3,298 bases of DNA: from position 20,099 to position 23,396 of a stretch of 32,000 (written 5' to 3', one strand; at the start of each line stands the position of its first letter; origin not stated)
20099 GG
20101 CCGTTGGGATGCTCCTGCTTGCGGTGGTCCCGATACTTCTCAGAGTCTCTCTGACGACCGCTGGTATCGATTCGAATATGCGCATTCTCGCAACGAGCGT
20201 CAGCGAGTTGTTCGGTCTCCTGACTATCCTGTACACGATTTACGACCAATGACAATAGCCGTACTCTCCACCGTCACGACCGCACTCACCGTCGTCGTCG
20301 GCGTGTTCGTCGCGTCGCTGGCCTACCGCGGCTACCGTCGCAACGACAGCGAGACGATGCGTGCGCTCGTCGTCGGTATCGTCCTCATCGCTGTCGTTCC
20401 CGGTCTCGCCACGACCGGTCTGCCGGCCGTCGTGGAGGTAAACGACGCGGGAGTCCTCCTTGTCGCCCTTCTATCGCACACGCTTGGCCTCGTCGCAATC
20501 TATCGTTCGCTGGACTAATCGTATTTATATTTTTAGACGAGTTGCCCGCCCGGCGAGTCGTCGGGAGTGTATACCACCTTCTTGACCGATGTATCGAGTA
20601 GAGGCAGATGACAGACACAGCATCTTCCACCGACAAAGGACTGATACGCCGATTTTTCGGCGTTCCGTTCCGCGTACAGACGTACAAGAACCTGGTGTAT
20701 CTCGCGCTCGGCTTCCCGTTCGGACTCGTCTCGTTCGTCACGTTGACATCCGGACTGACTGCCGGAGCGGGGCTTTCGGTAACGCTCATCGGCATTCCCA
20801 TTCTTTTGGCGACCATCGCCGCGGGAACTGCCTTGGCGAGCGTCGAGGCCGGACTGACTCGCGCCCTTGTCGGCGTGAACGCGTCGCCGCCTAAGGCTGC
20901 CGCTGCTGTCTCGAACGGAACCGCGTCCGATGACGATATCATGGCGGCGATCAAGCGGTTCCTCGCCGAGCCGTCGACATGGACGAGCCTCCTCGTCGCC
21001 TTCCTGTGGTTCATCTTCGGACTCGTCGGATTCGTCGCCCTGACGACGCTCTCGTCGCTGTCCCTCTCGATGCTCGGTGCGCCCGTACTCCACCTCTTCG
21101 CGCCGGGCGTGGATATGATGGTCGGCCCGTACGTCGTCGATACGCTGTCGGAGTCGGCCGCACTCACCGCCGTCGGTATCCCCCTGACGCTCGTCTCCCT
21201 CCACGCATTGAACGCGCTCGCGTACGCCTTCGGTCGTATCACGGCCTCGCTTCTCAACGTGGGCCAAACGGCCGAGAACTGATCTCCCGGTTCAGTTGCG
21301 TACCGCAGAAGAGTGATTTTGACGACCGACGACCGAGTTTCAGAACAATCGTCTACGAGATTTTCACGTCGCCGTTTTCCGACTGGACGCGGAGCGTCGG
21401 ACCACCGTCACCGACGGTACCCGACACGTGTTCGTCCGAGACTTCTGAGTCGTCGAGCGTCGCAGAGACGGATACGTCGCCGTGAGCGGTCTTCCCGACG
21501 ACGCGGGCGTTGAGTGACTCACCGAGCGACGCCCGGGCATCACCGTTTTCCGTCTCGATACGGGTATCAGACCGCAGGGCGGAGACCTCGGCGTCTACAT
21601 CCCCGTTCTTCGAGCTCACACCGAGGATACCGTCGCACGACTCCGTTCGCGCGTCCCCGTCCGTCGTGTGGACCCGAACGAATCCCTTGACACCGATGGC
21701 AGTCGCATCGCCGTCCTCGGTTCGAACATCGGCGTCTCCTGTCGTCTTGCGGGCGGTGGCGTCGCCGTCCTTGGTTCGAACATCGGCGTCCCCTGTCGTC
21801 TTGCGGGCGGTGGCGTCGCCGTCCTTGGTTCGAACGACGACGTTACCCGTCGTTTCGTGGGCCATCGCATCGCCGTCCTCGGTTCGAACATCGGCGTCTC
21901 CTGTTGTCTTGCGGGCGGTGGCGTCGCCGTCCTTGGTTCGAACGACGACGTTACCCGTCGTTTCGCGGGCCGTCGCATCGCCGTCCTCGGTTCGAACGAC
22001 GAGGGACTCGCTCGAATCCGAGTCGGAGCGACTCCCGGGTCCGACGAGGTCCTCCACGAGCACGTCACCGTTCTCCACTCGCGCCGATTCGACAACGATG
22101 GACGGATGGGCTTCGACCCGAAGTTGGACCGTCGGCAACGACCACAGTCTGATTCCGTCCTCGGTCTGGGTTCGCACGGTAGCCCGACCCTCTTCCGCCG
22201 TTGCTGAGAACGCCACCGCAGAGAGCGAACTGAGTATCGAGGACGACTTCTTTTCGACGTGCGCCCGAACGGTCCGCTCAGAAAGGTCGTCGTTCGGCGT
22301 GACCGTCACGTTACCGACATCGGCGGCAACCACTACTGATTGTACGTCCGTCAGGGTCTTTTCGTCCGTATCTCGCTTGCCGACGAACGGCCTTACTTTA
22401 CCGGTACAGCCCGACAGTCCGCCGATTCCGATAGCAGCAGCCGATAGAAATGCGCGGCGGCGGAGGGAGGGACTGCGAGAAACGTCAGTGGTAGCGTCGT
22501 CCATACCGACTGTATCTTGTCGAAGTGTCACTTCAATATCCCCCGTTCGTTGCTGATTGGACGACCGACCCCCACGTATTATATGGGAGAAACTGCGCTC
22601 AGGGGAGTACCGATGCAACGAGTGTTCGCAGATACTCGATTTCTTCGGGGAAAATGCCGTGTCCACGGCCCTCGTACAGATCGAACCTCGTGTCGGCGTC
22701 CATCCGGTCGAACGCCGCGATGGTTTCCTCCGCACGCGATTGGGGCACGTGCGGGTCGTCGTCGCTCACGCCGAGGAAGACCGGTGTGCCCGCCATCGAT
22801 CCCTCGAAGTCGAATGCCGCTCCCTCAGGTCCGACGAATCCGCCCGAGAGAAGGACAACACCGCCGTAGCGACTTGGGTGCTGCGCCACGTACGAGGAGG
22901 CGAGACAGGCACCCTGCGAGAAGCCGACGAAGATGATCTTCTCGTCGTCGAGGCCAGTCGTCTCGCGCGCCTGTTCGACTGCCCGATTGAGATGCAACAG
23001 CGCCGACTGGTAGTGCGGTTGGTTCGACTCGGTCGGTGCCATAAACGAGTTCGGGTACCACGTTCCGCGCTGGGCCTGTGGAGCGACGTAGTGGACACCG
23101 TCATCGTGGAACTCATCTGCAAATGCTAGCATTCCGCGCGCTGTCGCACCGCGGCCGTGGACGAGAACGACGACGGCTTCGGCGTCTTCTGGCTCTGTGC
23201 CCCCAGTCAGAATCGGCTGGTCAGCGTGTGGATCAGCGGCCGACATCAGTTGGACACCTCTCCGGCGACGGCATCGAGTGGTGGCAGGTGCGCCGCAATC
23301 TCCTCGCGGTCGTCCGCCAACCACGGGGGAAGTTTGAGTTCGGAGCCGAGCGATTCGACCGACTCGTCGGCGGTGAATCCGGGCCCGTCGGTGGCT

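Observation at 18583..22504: Uncharacterised five-to-six-gene locus: candidate haloarchaeal envelope-sensing module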

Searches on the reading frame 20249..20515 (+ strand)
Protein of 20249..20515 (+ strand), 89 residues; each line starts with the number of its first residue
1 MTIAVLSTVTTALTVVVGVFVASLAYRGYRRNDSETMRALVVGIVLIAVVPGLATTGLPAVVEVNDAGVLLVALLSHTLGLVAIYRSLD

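Call 3: search_protein_families(library=pfam, max_evalue=0.1, proteins=[window:20249-20515:+])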
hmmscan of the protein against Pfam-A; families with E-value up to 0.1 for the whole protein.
seq(89 aa): 3 families
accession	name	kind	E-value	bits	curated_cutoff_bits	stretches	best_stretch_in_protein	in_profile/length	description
PF24365.1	DUF7521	-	3.6e-12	46.8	27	1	9-88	3-81/82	Family of unknown function (DUF7521)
PF24661.1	DUF7649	-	0.013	16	27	1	3-50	17-64/85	Domain of unknown function (DUF7649)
PF09490.15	CbtA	-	0.043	14.1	30.7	1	13-66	149-204/239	Probable cobalt transporter subunit (CbtA)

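Call 4: search_protein_families(library=ncbifam, max_evalue=0.1, proteins=[window:20249-20515:+])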
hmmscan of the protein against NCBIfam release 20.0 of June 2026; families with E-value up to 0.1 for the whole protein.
seq(89 aa): 3 families
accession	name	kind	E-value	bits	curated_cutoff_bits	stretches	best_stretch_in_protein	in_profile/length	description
NF052277.1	lmo0954_fam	equivalog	0.0067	17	40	1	2-72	14-82/89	lmo0954 family membrane protein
TIGR00788.1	fbt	subfamily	0.038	12.9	216.4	1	4-61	67-124/468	folate/biopterin family MFS transporter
NF010260.0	PRK13706.1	equivalog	0.066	13.1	419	1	9-75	151-216/248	conjugal transfer pilus acetylase TraX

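Call 87: search_protein_families(library=padloc, max_evalue=0.01, proteins=[P0001, P0005, P0009, P0014, P0016, P0018])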
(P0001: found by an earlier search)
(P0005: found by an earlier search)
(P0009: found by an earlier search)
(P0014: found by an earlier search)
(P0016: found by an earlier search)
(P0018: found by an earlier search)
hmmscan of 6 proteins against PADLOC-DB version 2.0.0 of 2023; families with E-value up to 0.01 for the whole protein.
P0001 (254 aa): 0 families

P0005 (121 aa): 5 families
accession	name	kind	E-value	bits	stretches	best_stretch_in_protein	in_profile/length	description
PDLC01438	Csa3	-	2.6e-06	25.7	1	3-89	132-208/305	"CAS-I,CAS-II,CAS-III,CAS-IV,CAS-V,CAS-VI; associated_signaling"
PDLC01848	CARF3--CARF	-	5.2e-06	24.3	1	19-75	137-192/197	-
PDLC01720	Csa3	-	0.0081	14.7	1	4-82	10-88/118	Csa3_1_CAS-I-II-III-IV-V-VI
PDLC01852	CARF3--CARF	-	0.009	13.9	0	16-66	141-191/208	-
PDLC01849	CARF3--CARF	-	0.0091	13.7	0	22-65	141-184/197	-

P0009 (101 aa): 0 families

P0014 (89 aa): 0 families

P0016 (224 aa): 0 families

P0018 (383 aa): 0 families

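Call 93: search_protein_families(library=pfam, max_evalue=0.0001, proteins=[L072:12143-14176:+])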
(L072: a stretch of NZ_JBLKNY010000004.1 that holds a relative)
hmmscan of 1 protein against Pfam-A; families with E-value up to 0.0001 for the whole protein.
L072:12143-14176:+ (677 aa): 4 families
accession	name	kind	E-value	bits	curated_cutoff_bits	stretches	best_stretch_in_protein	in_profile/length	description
PF08448.16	PAS_4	-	2.2e-15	57.3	23.1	1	150-250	8-108/110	PAS fold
PF02518.31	HATPase_c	-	4.9e-15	56.4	26.4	1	377-472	5-105/111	Histidine kinase-, DNA gyrase B-, and HSP90-like ATPase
PF00512.31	HisKA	-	1.4e-10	41.5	26.9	1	266-321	4-64/66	His Kinase A (phospho-acceptor) domain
PF07081.18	DUF1349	-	1e-05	25.7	32.4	1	536-672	44-178/179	Protein of unknown function (DUF1349)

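Call 107: search_protein_families(library=pfam, max_evalue=0.01, proteins=[P0287, P0290, P0291, P0304, P0338, P0312, P0343, P0394, P0416, P0293])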
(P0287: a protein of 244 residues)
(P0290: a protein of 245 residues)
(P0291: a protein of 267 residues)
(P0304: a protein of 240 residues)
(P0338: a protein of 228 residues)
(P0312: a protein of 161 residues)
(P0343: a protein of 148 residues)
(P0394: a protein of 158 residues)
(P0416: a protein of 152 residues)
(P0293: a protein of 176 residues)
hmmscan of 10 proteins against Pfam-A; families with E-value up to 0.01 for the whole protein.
P0287 (244 aa): 1 family
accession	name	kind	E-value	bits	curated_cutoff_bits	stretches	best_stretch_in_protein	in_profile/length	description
PF24365.1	DUF7521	-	1e-14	55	27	2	166-241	7-81/82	Family of unknown function (DUF7521)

P0290 (245 aa): 2 families
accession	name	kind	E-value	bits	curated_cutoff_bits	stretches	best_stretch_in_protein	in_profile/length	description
PF24365.1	DUF7521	-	8.9e-16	58.4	27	2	164-242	3-81/82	Family of unknown function (DUF7521)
PF19447.4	DUF5985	-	0.0011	19.6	27.3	1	30-105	9-82/86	Family of unknown function (DUF5985)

P0291 (267 aa): 1 family
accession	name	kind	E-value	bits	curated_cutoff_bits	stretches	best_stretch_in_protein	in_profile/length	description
PF24365.1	DUF7521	-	7.4e-14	52.3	27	1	188-264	6-81/82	Family of unknown function (DUF7521)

P0304 (240 aa): 4 families
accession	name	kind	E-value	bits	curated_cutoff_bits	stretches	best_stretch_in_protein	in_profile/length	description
PF24365.1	DUF7521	-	1.8e-14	54.2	27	2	157-237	2-81/82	Family of unknown function (DUF7521)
PF20040.4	DUF6442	-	0.00012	22.7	25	0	161-202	54-95/102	Family of unknown function (DUF6442)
PF19447.4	DUF5985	-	0.0062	17.3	27.3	0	50-120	21-82/86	Family of unknown function (DUF5985)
PF18181.6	SLATT_1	-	0.0063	17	26.3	0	133-182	32-78/122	SMODS and SLOG-associating 2TM effector domain 1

P0338 (228 aa): 1 family
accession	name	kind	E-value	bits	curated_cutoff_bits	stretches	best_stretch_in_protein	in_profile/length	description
PF24365.1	DUF7521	-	1.5e-12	48.1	27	2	29-107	3-82/82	Family of unknown function (DUF7521)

P0312 (161 aa): 1 family
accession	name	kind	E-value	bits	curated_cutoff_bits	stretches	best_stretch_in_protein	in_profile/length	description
PF24365.1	DUF7521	-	3.2e-12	47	27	1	16-94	3-80/82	Family of unknown function (DUF7521)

P0343 (148 aa): 3 families
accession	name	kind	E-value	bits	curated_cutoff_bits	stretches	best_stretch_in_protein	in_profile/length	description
PF24365.1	DUF7521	-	4.3e-11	43.4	27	1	67-145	4-82/82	Family of unknown function (DUF7521)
PF19447.4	DUF5985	-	0.00032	21.4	27.3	1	68-145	6-82/86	Family of unknown function (DUF5985)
PF07695.17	7TMR-DISM_7TM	-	0.005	17.2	29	1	61-139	123-197/205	7TM diverse intracellular signalling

P0394 (158 aa): 1 family
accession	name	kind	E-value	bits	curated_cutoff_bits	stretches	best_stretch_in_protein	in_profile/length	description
PF24365.1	DUF7521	-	1.3e-07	32.3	27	1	71-155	3-81/82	Family of unknown function (DUF7521)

P0416 (152 aa): 1 family
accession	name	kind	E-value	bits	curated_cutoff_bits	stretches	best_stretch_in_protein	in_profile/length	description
PF24365.1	DUF7521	-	0.00026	21.7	27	1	25-86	6-66/82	Family of unknown function (DUF7521)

P0293 (176 aa): 1 family
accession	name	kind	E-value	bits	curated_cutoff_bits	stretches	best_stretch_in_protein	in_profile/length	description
PF24365.1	DUF7521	-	2.5e-14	53.8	27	1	96-173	5-81/82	Family of unknown function (DUF7521)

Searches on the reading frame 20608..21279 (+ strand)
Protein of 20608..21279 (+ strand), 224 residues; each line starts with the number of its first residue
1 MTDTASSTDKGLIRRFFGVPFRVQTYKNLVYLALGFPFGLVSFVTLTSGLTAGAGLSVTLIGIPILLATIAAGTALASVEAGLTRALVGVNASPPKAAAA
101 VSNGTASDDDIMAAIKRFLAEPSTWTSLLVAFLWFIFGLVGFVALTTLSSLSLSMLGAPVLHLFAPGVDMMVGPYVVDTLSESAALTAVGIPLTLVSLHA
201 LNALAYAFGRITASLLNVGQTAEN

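Call 3: search_protein_families(library=pfam, max_evalue=0.1, proteins=[window:20608-21279:+])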
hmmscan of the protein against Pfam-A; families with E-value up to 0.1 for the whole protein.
seq(224 aa): 1 family
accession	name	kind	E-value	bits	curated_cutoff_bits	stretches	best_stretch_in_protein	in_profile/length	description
PF13796.11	Sensor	-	1.3e-27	97.3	28.2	1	31-216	1-162/162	Putative sensor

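Call 4: search_protein_families(library=ncbifam, max_evalue=0.1, proteins=[window:20608-21279:+])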
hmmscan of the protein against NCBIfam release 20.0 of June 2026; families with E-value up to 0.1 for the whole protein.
seq(224 aa): 0 families

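Call 87: search_protein_families(library=padloc, max_evalue=0.01, proteins=[P0001, P0005, P0009, P0014, P0016, P0018])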
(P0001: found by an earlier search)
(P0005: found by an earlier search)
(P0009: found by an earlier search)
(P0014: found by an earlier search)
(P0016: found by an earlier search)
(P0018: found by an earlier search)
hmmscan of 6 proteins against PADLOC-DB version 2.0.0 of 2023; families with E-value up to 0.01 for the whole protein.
P0001 (254 aa): 0 families

P0005 (121 aa): 5 families
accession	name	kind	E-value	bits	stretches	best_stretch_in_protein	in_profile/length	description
PDLC01438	Csa3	-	2.6e-06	25.7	1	3-89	132-208/305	"CAS-I,CAS-II,CAS-III,CAS-IV,CAS-V,CAS-VI; associated_signaling"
PDLC01848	CARF3--CARF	-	5.2e-06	24.3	1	19-75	137-192/197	-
PDLC01720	Csa3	-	0.0081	14.7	1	4-82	10-88/118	Csa3_1_CAS-I-II-III-IV-V-VI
PDLC01852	CARF3--CARF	-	0.009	13.9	0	16-66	141-191/208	-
PDLC01849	CARF3--CARF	-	0.0091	13.7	0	22-65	141-184/197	-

P0009 (101 aa): 0 families

P0014 (89 aa): 0 families

P0016 (224 aa): 0 families

P0018 (383 aa): 0 families

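Call 93: search_protein_families(library=pfam, max_evalue=0.0001, proteins=[L072:12143-14176:+])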
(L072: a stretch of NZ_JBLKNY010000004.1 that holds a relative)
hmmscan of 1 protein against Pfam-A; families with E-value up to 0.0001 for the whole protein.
L072:12143-14176:+ (677 aa): 4 families
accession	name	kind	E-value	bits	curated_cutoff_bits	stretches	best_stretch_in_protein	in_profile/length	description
PF08448.16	PAS_4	-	2.2e-15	57.3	23.1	1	150-250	8-108/110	PAS fold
PF02518.31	HATPase_c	-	4.9e-15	56.4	26.4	1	377-472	5-105/111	Histidine kinase-, DNA gyrase B-, and HSP90-like ATPase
PF00512.31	HisKA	-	1.4e-10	41.5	26.9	1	266-321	4-64/66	His Kinase A (phospho-acceptor) domain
PF07081.18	DUF1349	-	1e-05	25.7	32.4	1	536-672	44-178/179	Protein of unknown function (DUF1349)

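Call 107: search_protein_families(library=pfam, max_evalue=0.01, proteins=[P0287, P0290, P0291, P0304, P0338, P0312, P0343, P0394, P0416, P0293])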
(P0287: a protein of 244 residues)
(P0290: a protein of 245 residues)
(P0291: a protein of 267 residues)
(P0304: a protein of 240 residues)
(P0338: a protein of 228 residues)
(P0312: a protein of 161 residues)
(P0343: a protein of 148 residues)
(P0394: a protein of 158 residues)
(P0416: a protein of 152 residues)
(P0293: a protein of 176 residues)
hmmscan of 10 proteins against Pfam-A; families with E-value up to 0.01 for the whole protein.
P0287 (244 aa): 1 family
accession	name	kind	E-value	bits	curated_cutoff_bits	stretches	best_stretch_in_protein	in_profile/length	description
PF24365.1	DUF7521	-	1e-14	55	27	2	166-241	7-81/82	Family of unknown function (DUF7521)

P0290 (245 aa): 2 families
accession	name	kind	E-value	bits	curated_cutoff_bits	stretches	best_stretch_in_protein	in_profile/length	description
PF24365.1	DUF7521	-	8.9e-16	58.4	27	2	164-242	3-81/82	Family of unknown function (DUF7521)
PF19447.4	DUF5985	-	0.0011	19.6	27.3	1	30-105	9-82/86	Family of unknown function (DUF5985)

P0291 (267 aa): 1 family
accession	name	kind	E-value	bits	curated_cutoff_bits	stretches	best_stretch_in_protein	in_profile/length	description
PF24365.1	DUF7521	-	7.4e-14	52.3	27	1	188-264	6-81/82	Family of unknown function (DUF7521)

P0304 (240 aa): 4 families
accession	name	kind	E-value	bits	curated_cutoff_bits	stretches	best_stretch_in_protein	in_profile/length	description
PF24365.1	DUF7521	-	1.8e-14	54.2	27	2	157-237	2-81/82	Family of unknown function (DUF7521)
PF20040.4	DUF6442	-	0.00012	22.7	25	0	161-202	54-95/102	Family of unknown function (DUF6442)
PF19447.4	DUF5985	-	0.0062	17.3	27.3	0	50-120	21-82/86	Family of unknown function (DUF5985)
PF18181.6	SLATT_1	-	0.0063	17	26.3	0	133-182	32-78/122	SMODS and SLOG-associating 2TM effector domain 1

P0338 (228 aa): 1 family
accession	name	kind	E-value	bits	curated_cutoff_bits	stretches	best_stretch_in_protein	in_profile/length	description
PF24365.1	DUF7521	-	1.5e-12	48.1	27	2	29-107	3-82/82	Family of unknown function (DUF7521)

P0312 (161 aa): 1 family
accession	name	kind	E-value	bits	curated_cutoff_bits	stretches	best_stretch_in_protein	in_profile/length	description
PF24365.1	DUF7521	-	3.2e-12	47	27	1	16-94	3-80/82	Family of unknown function (DUF7521)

P0343 (148 aa): 3 families
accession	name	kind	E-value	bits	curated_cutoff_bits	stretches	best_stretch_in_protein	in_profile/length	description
PF24365.1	DUF7521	-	4.3e-11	43.4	27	1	67-145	4-82/82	Family of unknown function (DUF7521)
PF19447.4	DUF5985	-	0.00032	21.4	27.3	1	68-145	6-82/86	Family of unknown function (DUF5985)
PF07695.17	7TMR-DISM_7TM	-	0.005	17.2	29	1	61-139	123-197/205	7TM diverse intracellular signalling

P0394 (158 aa): 1 family
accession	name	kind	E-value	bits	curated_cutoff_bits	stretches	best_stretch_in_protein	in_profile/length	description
PF24365.1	DUF7521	-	1.3e-07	32.3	27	1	71-155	3-81/82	Family of unknown function (DUF7521)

P0416 (152 aa): 1 family
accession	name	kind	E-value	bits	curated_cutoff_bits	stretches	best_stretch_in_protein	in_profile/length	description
PF24365.1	DUF7521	-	0.00026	21.7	27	1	25-86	6-66/82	Family of unknown function (DUF7521)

P0293 (176 aa): 1 family
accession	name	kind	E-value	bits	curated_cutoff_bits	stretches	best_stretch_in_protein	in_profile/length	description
PF24365.1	DUF7521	-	2.5e-14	53.8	27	1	96-173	5-81/82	Family of unknown function (DUF7521)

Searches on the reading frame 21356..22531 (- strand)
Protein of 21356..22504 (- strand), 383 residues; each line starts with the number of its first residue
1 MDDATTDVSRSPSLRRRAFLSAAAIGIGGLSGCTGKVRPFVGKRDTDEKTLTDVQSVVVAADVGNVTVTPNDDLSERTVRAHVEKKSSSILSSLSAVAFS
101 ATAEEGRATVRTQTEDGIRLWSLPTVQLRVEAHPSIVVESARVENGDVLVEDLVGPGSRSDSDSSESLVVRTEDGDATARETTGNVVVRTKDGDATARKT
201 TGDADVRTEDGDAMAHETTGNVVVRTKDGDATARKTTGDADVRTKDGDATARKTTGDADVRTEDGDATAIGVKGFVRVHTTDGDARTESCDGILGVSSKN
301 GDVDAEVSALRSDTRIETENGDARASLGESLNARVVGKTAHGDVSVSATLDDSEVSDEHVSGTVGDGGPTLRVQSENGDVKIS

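Call 3: search_protein_families(library=pfam, max_evalue=0.1, proteins=[window:21356-22504:-])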
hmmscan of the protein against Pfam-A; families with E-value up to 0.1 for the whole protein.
seq(383 aa): 1 family
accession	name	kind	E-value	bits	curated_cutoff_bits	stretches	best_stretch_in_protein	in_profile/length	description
PF13349.12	DUF4097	-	1.4e-16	61.1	22.9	2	255-382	124-246/247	Toastrack DUF4097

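Call 4: search_protein_families(library=ncbifam, max_evalue=0.1, proteins=[window:21356-22504:-])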
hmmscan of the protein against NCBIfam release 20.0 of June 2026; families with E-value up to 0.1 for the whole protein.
seq(383 aa): 2 families
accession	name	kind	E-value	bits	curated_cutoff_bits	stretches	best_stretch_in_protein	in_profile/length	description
NF049997.1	LiaG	equivalog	1.3e-10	41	285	1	278-382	182-286/286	LiaG family protein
NF038329.2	gly_rich_SclB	equivalog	0.0043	16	325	1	174-301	122-292/442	LPXTG-anchored collagen-like adhesin Scl2/SclB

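Call 87: search_protein_families(library=padloc, max_evalue=0.01, proteins=[P0001, P0005, P0009, P0014, P0016, P0018])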
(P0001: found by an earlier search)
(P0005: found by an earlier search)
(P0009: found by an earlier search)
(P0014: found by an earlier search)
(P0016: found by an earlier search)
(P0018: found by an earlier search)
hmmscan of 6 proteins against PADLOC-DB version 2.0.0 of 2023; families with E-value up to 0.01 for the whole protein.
P0001 (254 aa): 0 families

P0005 (121 aa): 5 families
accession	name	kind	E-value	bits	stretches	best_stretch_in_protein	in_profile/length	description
PDLC01438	Csa3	-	2.6e-06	25.7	1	3-89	132-208/305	"CAS-I,CAS-II,CAS-III,CAS-IV,CAS-V,CAS-VI; associated_signaling"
PDLC01848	CARF3--CARF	-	5.2e-06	24.3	1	19-75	137-192/197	-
PDLC01720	Csa3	-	0.0081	14.7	1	4-82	10-88/118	Csa3_1_CAS-I-II-III-IV-V-VI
PDLC01852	CARF3--CARF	-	0.009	13.9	0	16-66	141-191/208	-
PDLC01849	CARF3--CARF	-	0.0091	13.7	0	22-65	141-184/197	-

P0009 (101 aa): 0 families

P0014 (89 aa): 0 families

P0016 (224 aa): 0 families

P0018 (383 aa): 0 families

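Call 93: search_protein_families(library=pfam, max_evalue=0.0001, proteins=[L072:12143-14176:+])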
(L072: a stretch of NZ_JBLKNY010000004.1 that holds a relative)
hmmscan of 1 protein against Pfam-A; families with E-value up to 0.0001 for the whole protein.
L072:12143-14176:+ (677 aa): 4 families
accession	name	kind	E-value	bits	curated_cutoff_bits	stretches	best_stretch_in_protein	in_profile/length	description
PF08448.16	PAS_4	-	2.2e-15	57.3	23.1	1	150-250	8-108/110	PAS fold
PF02518.31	HATPase_c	-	4.9e-15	56.4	26.4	1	377-472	5-105/111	Histidine kinase-, DNA gyrase B-, and HSP90-like ATPase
PF00512.31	HisKA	-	1.4e-10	41.5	26.9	1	266-321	4-64/66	His Kinase A (phospho-acceptor) domain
PF07081.18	DUF1349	-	1e-05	25.7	32.4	1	536-672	44-178/179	Protein of unknown function (DUF1349)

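Call 107: search_protein_families(library=pfam, max_evalue=0.01, proteins=[P0287, P0290, P0291, P0304, P0338, P0312, P0343, P0394, P0416, P0293])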
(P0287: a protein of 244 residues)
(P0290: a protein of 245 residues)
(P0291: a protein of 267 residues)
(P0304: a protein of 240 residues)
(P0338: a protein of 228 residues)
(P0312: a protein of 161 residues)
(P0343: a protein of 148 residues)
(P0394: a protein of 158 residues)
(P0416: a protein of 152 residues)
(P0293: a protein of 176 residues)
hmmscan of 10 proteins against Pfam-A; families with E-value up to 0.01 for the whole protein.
P0287 (244 aa): 1 family
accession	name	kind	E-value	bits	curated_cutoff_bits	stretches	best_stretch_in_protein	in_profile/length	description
PF24365.1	DUF7521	-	1e-14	55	27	2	166-241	7-81/82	Family of unknown function (DUF7521)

P0290 (245 aa): 2 families
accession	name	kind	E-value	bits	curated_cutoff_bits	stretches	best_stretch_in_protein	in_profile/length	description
PF24365.1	DUF7521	-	8.9e-16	58.4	27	2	164-242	3-81/82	Family of unknown function (DUF7521)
PF19447.4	DUF5985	-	0.0011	19.6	27.3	1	30-105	9-82/86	Family of unknown function (DUF5985)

P0291 (267 aa): 1 family
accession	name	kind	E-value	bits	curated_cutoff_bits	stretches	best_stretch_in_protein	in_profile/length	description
PF24365.1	DUF7521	-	7.4e-14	52.3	27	1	188-264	6-81/82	Family of unknown function (DUF7521)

P0304 (240 aa): 4 families
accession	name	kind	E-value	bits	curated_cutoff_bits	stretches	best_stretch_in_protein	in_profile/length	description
PF24365.1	DUF7521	-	1.8e-14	54.2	27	2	157-237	2-81/82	Family of unknown function (DUF7521)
PF20040.4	DUF6442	-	0.00012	22.7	25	0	161-202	54-95/102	Family of unknown function (DUF6442)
PF19447.4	DUF5985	-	0.0062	17.3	27.3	0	50-120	21-82/86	Family of unknown function (DUF5985)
PF18181.6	SLATT_1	-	0.0063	17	26.3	0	133-182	32-78/122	SMODS and SLOG-associating 2TM effector domain 1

P0338 (228 aa): 1 family
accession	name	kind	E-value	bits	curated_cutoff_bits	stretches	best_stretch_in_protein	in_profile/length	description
PF24365.1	DUF7521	-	1.5e-12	48.1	27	2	29-107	3-82/82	Family of unknown function (DUF7521)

P0312 (161 aa): 1 family
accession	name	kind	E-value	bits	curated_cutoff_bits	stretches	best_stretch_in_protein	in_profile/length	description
PF24365.1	DUF7521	-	3.2e-12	47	27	1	16-94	3-80/82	Family of unknown function (DUF7521)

P0343 (148 aa): 3 families
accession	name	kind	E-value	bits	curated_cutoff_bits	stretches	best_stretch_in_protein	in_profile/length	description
PF24365.1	DUF7521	-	4.3e-11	43.4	27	1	67-145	4-82/82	Family of unknown function (DUF7521)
PF19447.4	DUF5985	-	0.00032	21.4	27.3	1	68-145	6-82/86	Family of unknown function (DUF5985)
PF07695.17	7TMR-DISM_7TM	-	0.005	17.2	29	1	61-139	123-197/205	7TM diverse intracellular signalling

P0394 (158 aa): 1 family
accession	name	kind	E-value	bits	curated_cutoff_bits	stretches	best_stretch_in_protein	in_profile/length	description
PF24365.1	DUF7521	-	1.3e-07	32.3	27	1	71-155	3-81/82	Family of unknown function (DUF7521)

P0416 (152 aa): 1 family
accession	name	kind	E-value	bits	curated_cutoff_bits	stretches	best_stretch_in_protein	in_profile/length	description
PF24365.1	DUF7521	-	0.00026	21.7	27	1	25-86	6-66/82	Family of unknown function (DUF7521)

P0293 (176 aa): 1 family
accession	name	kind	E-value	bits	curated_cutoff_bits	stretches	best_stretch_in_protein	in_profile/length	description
PF24365.1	DUF7521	-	2.5e-14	53.8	27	1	96-173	5-81/82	Family of unknown function (DUF7521)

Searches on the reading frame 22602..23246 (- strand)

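Call 78: search_protein_families(library=pfam, max_evalue=0.00001, proteins=[window:22602-23246:-])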
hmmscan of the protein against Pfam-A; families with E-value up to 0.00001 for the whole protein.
seq(215 aa): 5 families
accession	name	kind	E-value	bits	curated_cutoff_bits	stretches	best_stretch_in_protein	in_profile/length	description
PF02230.22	Abhydrolase_2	-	6.8e-19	69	23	1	21-210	12-213/217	Phospholipase/Carboxylesterase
PF12146.15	Hydrolase_4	-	4.9e-12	46.1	27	1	21-137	2-111/239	Serine aminopeptidase, S33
PF01738.24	DLH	-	6.9e-10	39.3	21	1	19-201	8-191/217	Dienelactone hydrolase family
PF00561.26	Abhydrolase_1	-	2.9e-08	34.1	25.8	1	26-135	3-102/245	alpha/beta hydrolase fold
PF00326.27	Peptidase_S9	-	2.8e-07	30.7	22.6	0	88-133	50-95/213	Prolyl oligopeptidase family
